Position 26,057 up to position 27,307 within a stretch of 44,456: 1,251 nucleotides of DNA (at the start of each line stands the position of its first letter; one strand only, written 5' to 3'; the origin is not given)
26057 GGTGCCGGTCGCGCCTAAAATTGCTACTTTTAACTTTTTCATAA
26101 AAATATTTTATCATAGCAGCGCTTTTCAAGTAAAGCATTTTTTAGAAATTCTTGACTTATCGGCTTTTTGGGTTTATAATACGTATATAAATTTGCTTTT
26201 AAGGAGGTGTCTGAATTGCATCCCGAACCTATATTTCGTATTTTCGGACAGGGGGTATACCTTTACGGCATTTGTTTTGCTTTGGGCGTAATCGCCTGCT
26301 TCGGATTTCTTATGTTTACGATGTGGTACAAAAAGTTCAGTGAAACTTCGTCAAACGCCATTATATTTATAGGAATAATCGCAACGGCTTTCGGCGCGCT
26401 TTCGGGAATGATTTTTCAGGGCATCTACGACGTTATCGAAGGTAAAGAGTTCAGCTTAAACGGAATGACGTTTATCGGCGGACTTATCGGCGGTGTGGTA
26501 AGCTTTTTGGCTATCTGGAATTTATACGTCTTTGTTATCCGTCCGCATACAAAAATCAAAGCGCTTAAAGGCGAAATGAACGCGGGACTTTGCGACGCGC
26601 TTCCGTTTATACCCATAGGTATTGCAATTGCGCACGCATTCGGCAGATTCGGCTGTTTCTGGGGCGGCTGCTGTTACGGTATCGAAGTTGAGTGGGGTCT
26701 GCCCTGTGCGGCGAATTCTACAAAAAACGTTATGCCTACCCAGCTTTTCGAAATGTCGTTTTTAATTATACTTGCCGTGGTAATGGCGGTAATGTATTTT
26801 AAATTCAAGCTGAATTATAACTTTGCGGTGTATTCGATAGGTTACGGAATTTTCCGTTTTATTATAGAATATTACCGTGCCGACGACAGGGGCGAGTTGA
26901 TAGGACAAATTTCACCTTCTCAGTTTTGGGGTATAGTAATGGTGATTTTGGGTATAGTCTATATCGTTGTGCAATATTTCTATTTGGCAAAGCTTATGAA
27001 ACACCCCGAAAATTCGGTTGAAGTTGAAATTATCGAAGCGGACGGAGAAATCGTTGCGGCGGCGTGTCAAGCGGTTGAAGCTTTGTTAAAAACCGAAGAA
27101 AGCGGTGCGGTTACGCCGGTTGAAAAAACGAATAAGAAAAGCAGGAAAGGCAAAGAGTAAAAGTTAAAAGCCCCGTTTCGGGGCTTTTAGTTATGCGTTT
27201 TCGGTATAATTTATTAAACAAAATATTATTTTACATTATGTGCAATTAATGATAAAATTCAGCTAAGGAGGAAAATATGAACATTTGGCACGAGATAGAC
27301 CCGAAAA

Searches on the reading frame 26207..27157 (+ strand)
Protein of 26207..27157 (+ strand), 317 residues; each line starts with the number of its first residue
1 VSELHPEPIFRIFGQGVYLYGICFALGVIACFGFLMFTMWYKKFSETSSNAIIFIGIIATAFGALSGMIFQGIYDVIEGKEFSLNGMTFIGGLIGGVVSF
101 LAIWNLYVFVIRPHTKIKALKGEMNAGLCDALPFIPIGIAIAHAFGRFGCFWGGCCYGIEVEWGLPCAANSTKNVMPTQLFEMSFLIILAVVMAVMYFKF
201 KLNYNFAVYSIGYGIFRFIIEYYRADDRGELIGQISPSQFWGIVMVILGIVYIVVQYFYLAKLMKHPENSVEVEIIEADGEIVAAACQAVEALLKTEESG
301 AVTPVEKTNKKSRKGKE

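Call 52: search_protein_families(library=pfam, proteins=[window:26207-27157:+], max_evalue=0.001)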
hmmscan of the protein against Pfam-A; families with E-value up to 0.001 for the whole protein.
window:26207-27157:+ (317 aa): 1 family
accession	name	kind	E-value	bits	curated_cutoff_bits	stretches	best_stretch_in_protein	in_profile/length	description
PF01790.23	LGT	-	1.1e-28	100.7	24.9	1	9-254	3-239/240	Prolipoprotein diacylglyceryl transferase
